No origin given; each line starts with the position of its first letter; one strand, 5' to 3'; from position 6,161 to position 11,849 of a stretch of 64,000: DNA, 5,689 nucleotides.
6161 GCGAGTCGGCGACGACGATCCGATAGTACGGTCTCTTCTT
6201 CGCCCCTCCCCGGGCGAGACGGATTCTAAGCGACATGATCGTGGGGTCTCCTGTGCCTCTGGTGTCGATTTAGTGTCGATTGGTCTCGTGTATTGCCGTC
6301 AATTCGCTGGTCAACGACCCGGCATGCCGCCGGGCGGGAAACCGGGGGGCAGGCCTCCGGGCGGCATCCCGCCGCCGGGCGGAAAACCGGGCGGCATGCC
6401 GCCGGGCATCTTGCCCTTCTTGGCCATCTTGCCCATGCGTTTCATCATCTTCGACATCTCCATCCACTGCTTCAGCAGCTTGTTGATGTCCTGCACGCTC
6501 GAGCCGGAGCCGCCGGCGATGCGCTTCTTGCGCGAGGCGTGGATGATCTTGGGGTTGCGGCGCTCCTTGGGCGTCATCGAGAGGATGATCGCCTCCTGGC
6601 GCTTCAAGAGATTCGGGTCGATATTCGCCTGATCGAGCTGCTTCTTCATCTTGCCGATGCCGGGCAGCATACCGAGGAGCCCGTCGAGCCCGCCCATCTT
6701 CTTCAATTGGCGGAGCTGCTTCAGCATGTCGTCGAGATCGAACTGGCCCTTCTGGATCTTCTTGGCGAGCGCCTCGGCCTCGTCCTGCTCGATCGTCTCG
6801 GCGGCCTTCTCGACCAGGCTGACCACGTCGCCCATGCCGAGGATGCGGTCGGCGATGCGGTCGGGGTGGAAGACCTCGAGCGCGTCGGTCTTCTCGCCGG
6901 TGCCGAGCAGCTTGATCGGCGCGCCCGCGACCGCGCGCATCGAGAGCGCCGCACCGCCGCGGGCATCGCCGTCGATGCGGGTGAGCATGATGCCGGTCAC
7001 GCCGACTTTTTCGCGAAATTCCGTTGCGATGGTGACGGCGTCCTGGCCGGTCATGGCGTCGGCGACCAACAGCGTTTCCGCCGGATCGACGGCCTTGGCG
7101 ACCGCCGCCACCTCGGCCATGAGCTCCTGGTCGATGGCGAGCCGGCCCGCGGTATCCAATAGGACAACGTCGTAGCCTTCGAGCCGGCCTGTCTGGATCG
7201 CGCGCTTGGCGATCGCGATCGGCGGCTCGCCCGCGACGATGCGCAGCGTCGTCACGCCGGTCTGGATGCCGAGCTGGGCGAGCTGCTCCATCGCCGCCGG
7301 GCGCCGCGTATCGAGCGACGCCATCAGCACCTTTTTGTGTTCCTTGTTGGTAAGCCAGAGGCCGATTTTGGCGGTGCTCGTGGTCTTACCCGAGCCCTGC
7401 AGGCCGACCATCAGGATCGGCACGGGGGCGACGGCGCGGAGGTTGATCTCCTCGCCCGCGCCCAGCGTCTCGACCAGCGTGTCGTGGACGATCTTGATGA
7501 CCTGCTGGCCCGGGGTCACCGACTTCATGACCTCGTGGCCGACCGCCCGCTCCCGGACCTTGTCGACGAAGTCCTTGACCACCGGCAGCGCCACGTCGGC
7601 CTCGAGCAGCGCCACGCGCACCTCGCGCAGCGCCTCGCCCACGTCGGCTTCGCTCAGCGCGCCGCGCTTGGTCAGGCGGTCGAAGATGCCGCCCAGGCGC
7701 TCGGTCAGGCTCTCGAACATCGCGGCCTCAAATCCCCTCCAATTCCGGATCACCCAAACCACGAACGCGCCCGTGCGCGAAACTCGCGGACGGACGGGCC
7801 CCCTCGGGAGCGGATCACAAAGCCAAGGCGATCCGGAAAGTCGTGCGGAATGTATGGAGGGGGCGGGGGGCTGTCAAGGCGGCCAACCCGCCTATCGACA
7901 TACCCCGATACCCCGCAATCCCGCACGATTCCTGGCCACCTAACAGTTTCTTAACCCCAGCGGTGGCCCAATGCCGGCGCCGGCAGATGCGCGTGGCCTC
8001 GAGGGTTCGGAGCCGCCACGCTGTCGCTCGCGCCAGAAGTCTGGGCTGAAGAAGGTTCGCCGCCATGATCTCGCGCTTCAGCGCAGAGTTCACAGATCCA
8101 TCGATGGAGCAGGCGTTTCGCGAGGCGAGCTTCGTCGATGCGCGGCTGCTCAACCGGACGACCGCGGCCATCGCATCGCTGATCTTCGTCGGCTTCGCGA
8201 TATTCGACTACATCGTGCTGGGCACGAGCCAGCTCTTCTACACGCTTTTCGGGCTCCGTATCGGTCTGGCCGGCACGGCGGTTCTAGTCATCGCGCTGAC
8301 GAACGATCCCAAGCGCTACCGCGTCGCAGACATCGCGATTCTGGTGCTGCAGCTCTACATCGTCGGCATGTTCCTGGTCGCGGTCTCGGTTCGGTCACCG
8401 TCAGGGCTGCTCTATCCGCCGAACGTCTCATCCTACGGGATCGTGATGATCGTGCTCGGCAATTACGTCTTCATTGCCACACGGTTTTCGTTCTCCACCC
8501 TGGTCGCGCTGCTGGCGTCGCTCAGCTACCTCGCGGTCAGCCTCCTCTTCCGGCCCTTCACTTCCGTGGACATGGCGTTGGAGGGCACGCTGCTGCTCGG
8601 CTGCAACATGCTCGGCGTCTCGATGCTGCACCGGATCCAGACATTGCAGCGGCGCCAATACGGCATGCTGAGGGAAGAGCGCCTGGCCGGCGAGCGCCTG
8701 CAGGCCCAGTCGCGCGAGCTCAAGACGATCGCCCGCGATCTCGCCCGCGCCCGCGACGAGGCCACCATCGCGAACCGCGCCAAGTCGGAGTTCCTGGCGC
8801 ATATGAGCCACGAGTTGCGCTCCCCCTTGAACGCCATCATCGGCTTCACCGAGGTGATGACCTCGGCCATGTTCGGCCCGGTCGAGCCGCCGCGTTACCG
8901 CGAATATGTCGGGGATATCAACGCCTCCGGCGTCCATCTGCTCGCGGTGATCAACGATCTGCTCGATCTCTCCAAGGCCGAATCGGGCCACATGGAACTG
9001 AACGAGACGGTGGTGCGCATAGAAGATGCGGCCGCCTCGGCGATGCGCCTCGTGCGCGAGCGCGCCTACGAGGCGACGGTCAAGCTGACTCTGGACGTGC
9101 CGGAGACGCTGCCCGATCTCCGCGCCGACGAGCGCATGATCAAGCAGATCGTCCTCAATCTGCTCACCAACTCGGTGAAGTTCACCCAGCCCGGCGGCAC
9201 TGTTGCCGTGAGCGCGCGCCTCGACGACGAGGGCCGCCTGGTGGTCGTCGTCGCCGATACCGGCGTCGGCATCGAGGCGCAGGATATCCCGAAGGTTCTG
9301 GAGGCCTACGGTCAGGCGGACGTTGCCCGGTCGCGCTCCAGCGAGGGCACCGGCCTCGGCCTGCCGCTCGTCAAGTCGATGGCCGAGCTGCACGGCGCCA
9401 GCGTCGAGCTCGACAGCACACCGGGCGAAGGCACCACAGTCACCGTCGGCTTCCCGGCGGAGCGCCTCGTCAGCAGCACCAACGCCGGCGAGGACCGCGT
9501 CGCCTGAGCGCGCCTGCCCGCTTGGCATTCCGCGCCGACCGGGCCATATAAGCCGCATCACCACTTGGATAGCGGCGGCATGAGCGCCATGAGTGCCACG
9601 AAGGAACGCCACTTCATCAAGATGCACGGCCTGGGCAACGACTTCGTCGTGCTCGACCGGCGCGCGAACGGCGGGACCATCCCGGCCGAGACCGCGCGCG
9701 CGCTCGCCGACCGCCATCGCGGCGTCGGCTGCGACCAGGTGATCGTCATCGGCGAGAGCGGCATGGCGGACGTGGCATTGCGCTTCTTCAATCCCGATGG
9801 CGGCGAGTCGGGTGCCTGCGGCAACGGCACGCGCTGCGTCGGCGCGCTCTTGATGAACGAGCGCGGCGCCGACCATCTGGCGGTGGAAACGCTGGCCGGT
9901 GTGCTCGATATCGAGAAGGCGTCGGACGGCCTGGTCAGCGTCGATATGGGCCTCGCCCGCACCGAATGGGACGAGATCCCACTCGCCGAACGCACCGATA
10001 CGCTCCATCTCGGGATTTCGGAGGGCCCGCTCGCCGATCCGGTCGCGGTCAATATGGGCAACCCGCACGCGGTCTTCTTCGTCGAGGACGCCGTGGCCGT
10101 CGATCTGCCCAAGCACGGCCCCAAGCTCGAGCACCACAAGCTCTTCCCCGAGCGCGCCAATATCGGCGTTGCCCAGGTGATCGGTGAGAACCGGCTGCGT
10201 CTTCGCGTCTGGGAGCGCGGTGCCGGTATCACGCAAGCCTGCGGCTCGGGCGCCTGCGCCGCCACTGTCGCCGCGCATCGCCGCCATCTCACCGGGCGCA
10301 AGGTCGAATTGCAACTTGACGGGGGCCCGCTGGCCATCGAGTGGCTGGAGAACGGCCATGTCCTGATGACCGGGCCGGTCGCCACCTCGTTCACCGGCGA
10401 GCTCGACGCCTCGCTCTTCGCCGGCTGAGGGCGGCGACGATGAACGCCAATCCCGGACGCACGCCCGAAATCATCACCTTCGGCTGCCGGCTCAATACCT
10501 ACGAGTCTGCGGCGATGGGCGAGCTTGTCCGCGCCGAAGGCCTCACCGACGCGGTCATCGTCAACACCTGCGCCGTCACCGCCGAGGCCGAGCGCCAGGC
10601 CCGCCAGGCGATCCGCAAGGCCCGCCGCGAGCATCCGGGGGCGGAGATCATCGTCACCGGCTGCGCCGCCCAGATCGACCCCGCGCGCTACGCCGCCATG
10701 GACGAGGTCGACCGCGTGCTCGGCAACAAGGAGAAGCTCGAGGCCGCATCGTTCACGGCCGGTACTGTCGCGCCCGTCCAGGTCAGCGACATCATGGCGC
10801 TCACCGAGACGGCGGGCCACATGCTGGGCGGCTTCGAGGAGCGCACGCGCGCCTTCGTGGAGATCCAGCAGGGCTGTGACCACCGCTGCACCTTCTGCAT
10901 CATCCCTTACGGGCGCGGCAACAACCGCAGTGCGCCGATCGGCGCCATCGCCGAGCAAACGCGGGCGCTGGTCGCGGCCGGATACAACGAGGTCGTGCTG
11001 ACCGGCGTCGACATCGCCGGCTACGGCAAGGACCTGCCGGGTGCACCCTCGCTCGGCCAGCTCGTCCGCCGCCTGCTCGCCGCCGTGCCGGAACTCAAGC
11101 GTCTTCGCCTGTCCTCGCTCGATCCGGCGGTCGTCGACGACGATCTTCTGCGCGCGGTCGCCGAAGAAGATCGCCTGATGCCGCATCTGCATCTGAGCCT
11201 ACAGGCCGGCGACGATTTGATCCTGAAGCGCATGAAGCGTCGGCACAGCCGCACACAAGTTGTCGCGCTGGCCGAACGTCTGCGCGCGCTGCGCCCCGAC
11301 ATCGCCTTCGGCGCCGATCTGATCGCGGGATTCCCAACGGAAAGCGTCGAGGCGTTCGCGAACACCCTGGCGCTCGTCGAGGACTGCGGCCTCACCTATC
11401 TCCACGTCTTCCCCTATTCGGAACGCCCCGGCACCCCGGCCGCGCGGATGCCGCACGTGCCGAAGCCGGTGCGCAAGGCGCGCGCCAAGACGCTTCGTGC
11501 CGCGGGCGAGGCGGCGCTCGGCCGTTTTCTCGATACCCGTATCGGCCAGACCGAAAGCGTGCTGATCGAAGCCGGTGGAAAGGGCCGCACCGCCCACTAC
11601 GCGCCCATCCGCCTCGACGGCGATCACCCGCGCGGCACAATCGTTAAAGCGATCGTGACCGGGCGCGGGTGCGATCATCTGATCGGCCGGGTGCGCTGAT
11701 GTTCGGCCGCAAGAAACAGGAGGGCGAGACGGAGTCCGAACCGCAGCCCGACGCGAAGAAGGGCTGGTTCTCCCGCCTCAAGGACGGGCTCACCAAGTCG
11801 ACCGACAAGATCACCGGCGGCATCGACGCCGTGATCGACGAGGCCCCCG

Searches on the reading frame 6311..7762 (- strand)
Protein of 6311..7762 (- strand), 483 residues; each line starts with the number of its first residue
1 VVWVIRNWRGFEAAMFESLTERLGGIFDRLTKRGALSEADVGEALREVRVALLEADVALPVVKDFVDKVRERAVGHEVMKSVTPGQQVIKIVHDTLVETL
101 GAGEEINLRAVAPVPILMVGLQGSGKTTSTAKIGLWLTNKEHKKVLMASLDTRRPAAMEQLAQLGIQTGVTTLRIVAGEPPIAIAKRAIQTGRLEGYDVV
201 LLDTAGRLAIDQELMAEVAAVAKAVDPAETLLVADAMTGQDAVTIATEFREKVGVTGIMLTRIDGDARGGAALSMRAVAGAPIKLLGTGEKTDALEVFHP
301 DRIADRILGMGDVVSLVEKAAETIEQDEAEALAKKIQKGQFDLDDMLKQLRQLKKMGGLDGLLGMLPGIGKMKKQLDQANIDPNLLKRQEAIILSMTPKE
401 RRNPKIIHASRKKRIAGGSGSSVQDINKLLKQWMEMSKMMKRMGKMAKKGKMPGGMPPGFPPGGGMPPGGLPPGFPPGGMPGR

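Call 72: search_protein_families(library=pfam, proteins=[window:6311-7762:-], max_evalue=0.00001)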
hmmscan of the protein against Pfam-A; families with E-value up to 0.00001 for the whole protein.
window:6311-7762:- (483 aa): 3 families
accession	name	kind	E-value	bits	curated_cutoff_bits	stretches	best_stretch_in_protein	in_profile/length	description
PF00448.28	SRP54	-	1.6e-66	224.1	22.7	1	115-309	3-196/196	SRP54-type protein, GTPase domain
PF02978.25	SRP_SPB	-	9.2e-34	116.1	27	1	340-440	1-91/91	Signal peptide binding domain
PF02881.24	SRP54_N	-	5.7e-22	78.2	22.4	1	19-96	1-75/75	SRP54-type protein, helical bundle domain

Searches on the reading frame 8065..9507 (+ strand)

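Call 72: search_protein_families(library=pfam, proteins=[window:8065-9507:+], max_evalue=0.00001)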
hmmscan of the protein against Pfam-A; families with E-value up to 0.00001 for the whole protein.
window:8065-9507:+ (480 aa): 2 families
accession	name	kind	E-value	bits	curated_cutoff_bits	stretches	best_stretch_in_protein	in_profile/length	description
PF02518.31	HATPase_c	-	5.3e-27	94.9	26.4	1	355-466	2-110/111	Histidine kinase-, DNA gyrase B-, and HSP90-like ATPase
PF00512.31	HisKA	-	3.2e-19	69.2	26.9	1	239-308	1-66/66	His Kinase A (phospho-acceptor) domain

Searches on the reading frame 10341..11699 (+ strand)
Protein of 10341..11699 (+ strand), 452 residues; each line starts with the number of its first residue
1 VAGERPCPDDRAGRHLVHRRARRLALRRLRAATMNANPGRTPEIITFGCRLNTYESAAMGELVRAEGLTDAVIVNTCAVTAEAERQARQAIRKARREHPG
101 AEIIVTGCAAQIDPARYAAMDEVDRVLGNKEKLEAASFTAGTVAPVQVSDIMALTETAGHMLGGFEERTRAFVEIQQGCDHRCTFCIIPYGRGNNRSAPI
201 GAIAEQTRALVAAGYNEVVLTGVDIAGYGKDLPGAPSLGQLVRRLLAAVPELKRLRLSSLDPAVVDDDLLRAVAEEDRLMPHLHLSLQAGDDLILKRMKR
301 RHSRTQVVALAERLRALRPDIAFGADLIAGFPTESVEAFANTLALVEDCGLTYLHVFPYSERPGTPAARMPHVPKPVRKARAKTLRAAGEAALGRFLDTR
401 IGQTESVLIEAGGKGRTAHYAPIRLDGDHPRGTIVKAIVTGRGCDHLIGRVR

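Call 72: search_protein_families(library=pfam, proteins=[window:10341-11699:+], max_evalue=0.00001)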
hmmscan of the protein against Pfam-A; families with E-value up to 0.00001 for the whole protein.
window:10341-11699:+ (452 aa): 2 families
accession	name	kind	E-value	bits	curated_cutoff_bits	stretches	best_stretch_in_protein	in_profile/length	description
PF04055.27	Radical_SAM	-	7.2e-22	78.8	29.5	1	173-345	1-165/166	Radical SAM superfamily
PF00919.26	UPF0004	-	1.6e-17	63.8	27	1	44-128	4-98/98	Uncharacterized protein family UPF0004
